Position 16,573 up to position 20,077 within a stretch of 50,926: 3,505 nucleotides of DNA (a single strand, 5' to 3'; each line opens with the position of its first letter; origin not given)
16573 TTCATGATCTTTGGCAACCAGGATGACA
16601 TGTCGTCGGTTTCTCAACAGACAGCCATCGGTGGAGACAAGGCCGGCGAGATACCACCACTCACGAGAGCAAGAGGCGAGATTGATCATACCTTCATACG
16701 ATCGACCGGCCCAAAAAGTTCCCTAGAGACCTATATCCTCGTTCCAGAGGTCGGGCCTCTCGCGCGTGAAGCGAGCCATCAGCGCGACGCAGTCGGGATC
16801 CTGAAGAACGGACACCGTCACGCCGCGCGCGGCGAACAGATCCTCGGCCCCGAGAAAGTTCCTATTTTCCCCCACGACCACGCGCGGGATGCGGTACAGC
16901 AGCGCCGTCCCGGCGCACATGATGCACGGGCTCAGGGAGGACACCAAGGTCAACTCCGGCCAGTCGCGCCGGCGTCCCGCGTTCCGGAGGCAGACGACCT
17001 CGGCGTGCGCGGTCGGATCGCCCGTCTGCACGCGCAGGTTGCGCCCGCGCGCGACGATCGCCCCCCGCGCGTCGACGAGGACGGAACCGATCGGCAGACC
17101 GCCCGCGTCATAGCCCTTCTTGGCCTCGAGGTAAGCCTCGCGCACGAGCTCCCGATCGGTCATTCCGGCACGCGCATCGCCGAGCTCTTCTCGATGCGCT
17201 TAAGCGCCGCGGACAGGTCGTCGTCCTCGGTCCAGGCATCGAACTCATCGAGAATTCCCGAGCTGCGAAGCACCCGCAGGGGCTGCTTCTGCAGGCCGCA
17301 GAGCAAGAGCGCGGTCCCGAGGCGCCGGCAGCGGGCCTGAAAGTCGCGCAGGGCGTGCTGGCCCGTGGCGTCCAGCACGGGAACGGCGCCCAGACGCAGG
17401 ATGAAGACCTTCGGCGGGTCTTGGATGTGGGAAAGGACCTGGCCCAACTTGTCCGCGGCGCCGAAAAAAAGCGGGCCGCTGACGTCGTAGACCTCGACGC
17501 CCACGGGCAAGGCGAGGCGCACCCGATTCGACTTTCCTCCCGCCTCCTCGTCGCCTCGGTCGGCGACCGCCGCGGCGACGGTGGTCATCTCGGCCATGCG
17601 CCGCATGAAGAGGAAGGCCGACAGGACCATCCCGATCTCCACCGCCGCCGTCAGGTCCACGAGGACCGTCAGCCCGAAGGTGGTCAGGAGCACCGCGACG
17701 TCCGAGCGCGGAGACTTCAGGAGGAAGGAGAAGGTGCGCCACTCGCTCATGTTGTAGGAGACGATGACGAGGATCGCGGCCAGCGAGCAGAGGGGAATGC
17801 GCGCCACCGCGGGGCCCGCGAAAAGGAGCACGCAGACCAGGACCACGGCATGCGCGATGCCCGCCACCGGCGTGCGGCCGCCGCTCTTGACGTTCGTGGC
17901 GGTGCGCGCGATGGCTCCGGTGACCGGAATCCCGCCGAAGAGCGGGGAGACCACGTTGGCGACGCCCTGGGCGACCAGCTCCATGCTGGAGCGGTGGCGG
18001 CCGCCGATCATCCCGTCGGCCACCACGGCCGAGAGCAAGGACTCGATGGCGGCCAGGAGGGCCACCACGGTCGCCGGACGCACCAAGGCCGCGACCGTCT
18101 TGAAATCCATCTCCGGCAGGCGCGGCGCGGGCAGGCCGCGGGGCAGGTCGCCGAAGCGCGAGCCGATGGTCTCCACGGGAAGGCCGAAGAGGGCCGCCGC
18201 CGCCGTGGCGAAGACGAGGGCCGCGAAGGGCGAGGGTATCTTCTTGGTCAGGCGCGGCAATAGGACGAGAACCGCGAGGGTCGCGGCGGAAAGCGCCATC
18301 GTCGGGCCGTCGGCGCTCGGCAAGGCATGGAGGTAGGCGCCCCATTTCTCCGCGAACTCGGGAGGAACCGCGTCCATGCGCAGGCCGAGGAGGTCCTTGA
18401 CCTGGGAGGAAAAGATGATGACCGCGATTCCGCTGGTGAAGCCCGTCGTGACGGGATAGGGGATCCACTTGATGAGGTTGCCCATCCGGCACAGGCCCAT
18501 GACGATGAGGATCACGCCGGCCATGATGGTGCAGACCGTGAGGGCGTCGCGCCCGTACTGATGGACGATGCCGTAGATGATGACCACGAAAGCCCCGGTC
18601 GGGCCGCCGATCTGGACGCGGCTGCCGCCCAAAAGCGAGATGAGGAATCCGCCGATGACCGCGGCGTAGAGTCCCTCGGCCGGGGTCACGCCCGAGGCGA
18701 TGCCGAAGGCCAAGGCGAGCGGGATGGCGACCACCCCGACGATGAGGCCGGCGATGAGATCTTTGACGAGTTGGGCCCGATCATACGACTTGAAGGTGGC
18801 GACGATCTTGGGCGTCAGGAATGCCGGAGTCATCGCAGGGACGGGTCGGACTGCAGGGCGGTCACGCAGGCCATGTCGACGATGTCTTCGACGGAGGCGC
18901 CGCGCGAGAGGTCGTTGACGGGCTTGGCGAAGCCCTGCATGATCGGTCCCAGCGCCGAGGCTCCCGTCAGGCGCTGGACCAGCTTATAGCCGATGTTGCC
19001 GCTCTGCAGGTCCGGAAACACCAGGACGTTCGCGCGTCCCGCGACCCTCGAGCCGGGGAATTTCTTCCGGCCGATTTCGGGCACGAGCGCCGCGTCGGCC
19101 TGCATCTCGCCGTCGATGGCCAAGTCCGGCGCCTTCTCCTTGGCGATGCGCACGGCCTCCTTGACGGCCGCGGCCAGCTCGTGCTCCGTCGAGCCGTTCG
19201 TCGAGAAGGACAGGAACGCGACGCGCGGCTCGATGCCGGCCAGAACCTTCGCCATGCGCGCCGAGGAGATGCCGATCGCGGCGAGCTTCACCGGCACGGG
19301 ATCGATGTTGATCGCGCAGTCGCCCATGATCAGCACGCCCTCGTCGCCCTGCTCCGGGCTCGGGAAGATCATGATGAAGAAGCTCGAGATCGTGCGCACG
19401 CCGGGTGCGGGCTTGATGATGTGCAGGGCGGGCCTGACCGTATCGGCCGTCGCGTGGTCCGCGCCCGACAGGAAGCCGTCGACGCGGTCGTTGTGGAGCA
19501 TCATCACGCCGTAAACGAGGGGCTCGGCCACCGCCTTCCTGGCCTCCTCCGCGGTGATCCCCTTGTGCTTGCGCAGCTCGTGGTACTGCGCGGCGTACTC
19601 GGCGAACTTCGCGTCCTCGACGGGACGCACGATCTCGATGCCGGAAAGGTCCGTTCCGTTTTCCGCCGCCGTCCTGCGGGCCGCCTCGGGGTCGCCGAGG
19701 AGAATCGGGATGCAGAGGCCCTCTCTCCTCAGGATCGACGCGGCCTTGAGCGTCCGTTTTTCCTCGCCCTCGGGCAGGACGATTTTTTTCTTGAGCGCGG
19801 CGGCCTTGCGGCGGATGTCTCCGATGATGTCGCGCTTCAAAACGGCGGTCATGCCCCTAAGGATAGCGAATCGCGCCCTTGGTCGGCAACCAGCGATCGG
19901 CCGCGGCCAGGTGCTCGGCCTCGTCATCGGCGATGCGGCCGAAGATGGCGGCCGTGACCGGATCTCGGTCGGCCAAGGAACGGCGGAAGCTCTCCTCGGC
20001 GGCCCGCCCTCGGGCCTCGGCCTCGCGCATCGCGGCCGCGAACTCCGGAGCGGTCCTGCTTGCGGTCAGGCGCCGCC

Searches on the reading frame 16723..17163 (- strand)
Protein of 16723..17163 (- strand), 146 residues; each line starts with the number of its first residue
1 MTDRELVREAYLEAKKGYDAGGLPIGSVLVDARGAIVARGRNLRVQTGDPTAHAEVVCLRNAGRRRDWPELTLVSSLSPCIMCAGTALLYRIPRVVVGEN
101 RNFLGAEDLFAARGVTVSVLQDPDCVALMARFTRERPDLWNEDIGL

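Call 16: search_protein_families(library=pfam, proteins=[window:16723-17163:-], max_evalue=0.001)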
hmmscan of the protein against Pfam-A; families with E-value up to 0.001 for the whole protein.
window:16723-17163:- (146 aa): 3 families
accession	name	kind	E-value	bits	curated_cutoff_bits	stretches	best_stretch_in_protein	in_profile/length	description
PF00383.29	dCMP_cyt_deam_1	-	3.7e-21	75.4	25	1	3-98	4-101/102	Cytidine and deoxycytidylate deaminase zinc-binding region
PF14437.12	MafB19-deam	-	3.9e-12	46.7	27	1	3-101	3-103/142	MafB19-like deaminase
PF14439.12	Bd3614-deam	-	0.00016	22.1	38.5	1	26-87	11-74/113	Bd3614-like deaminase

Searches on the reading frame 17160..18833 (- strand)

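Call 16: search_protein_families(library=pfam, proteins=[window:17160-18833:-], max_evalue=0.001)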
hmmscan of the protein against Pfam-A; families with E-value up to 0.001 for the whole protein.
window:17160-18833:- (557 aa): 2 families
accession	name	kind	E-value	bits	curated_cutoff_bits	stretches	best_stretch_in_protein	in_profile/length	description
PF00916.26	Sulfate_transp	-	1.8e-87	294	23.2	1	22-384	1-379/380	Sulfate permease family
PF01740.26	STAS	-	9.7e-14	51.5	22.6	1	446-535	10-99/106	STAS domain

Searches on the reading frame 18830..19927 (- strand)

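Call 16: search_protein_families(library=pfam, proteins=[window:18830-19927:-], max_evalue=0.001)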
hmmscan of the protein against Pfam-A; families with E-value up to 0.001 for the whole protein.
window:18830-19927:- (365 aa): 1 family
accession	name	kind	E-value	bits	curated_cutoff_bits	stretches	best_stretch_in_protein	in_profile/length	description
PF01515.24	PTA_PTB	-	3.1e-119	398.5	24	1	36-357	4-319/319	Phosphate acetyl/butaryl transferase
